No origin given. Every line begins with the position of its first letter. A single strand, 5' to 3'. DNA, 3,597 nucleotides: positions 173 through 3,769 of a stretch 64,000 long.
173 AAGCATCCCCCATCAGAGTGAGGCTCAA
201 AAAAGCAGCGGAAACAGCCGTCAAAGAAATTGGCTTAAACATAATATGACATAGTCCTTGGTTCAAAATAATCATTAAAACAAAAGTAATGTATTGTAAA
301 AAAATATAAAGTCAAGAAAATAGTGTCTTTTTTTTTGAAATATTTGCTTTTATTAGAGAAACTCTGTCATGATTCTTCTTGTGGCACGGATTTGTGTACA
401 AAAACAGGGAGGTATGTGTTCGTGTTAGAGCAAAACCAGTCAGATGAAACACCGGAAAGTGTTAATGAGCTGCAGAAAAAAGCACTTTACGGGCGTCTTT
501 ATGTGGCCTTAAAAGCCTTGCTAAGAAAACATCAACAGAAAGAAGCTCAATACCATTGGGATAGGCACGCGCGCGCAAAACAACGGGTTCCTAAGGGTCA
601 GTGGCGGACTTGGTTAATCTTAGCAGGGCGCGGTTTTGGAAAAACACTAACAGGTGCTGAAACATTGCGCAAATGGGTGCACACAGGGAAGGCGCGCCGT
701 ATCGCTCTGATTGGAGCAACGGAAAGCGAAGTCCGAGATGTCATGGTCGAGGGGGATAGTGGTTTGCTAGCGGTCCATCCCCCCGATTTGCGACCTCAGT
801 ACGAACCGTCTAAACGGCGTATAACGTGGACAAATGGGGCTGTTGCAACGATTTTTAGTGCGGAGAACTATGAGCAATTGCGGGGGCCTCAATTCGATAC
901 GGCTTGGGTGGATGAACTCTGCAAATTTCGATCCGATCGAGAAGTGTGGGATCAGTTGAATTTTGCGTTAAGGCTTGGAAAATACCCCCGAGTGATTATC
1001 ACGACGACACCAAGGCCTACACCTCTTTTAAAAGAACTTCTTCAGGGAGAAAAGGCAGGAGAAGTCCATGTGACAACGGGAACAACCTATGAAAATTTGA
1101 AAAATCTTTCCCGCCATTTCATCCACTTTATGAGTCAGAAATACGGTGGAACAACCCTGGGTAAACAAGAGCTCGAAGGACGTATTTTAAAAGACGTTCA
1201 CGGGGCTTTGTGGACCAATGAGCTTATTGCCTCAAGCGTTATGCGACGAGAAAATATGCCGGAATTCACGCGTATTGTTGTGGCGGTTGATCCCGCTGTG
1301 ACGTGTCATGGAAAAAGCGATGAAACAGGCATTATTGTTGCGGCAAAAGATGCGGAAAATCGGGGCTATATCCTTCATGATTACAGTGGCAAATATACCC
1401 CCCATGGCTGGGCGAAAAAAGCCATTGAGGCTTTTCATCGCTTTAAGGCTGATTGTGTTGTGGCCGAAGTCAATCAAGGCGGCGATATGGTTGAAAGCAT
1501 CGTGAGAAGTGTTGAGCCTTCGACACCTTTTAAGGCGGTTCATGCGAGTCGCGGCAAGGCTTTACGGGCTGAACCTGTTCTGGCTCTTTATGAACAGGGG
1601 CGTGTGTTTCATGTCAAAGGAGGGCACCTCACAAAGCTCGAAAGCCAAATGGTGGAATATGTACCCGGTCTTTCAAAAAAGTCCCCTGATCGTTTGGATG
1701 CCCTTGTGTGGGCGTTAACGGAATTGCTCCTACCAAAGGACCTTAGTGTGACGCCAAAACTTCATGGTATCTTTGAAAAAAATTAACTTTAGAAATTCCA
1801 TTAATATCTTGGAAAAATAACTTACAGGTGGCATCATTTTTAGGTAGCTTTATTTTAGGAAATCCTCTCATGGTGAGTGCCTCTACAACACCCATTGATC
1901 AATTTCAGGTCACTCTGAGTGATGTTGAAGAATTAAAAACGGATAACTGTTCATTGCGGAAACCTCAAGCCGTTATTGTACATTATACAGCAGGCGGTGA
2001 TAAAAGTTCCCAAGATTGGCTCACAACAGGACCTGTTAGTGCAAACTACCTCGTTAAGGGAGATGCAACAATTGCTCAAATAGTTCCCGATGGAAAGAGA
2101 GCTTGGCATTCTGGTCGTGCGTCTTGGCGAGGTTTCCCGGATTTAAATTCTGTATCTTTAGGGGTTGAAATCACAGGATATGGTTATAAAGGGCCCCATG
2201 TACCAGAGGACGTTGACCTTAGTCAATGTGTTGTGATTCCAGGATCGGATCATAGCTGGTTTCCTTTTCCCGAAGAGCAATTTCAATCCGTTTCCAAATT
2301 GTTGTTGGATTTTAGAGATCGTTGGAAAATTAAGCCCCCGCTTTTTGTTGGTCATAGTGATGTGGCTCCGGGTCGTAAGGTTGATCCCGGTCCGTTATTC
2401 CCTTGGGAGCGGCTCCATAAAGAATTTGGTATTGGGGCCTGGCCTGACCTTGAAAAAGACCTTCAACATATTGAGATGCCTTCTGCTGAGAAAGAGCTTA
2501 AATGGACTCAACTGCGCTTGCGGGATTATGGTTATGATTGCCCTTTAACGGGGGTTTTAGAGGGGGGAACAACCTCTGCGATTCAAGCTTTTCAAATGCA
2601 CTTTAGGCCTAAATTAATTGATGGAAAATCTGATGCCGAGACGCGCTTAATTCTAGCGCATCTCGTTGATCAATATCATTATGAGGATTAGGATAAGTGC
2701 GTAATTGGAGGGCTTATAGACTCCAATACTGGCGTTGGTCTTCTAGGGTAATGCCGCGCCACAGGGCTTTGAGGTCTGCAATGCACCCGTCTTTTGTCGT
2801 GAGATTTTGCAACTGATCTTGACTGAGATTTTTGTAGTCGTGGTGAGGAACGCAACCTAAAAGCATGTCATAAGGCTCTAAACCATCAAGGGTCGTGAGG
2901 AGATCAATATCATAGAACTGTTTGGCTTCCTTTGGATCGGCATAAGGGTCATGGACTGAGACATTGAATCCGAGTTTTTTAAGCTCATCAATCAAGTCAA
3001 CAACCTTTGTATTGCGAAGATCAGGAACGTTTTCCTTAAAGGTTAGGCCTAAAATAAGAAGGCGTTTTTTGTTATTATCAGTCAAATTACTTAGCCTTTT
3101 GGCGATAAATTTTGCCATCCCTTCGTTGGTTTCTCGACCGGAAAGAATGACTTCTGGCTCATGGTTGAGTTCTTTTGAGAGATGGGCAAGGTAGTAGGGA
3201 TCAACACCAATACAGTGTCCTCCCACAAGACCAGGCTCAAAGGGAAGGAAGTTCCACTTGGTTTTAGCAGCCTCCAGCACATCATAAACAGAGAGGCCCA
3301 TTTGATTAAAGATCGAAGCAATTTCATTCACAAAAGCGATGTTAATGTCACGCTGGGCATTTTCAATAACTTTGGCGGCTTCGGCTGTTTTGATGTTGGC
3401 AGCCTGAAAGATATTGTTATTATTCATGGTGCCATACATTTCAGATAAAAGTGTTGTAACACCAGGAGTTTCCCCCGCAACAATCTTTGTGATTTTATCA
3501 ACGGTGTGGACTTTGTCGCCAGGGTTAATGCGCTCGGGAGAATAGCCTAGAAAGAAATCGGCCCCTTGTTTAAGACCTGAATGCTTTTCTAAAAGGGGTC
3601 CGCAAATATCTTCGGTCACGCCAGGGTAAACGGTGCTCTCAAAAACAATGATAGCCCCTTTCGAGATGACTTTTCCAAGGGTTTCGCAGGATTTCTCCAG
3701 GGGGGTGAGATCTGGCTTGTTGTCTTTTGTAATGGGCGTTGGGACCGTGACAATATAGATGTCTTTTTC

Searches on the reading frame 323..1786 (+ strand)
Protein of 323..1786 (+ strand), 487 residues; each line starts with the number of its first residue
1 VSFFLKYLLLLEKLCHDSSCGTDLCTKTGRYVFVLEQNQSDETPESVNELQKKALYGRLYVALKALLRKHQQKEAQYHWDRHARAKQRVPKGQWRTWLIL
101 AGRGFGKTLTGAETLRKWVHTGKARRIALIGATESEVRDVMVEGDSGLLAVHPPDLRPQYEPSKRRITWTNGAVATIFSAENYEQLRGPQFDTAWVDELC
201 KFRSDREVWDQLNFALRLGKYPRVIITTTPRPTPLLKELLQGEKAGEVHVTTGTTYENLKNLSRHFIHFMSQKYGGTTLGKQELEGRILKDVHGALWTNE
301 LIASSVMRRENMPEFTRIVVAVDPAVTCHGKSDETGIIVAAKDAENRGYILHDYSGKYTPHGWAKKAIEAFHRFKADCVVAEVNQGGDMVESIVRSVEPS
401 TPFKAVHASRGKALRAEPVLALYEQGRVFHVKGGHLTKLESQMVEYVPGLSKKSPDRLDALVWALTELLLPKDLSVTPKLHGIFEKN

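Call 19: search_protein_families(library=pfam, proteins=[window:323-1786:+], max_evalue=0.0001)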
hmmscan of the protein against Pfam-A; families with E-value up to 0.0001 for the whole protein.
window:323-1786:+ (487 aa): 2 families
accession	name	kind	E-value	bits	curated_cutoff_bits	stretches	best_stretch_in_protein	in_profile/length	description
PF03237.21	Terminase_6N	-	7.4e-32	111.2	22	1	98-302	1-213/215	Terminase large subunit, T4likevirus-type, N-terminal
PF17289.8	Terminase_6C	-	3.8e-18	66.4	22.6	1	321-466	2-153/155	Terminase RNaseH-like domain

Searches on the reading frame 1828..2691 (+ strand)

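Call 64: search_protein_families(library=pfam, proteins=[window:1828-2691:+], max_evalue=0.001)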
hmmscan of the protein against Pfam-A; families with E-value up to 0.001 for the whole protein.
window:1828-2691:+ (287 aa): 2 families
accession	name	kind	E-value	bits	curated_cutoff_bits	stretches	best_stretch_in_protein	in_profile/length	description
PF01510.30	Amidase_2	-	2.4e-25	89.8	26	1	44-189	3-131/131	N-acetylmuramoyl-L-alanine amidase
PF01471.23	PG_binding_1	-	1.9e-08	34.8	23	1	222-273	3-54/57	Putative peptidoglycan binding domain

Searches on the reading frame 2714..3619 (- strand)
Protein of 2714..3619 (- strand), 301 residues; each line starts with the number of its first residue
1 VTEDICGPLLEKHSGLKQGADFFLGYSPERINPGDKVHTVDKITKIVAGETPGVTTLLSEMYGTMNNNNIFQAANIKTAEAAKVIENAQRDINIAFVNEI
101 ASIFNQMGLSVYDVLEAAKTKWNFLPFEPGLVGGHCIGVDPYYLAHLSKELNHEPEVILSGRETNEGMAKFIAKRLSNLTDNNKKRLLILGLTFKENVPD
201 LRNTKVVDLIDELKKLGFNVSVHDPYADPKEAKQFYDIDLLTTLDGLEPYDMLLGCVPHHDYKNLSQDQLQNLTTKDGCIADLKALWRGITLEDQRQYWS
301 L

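Call 64: search_protein_families(library=pfam, proteins=[window:2714-3619:-], max_evalue=0.001)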
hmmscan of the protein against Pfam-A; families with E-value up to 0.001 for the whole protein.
window:2714-3619:- (301 aa): 3 families
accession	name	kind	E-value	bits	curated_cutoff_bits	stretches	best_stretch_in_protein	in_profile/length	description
PF00984.24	UDPG_MGDP_dh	-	2e-24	86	25.4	1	77-166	1-93/94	UDP-glucose/GDP-mannose dehydrogenase family, central domain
PF03720.21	UDPG_MGDP_dh_C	-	1.1e-21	77.6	30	1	188-287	1-101/103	UDP-glucose/GDP-mannose dehydrogenase family, UDP binding domain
PF03721.20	UDPG_MGDP_dh_N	-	0.00072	19.6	27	0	2-55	128-180/187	UDP-glucose/GDP-mannose dehydrogenase family, NAD binding domain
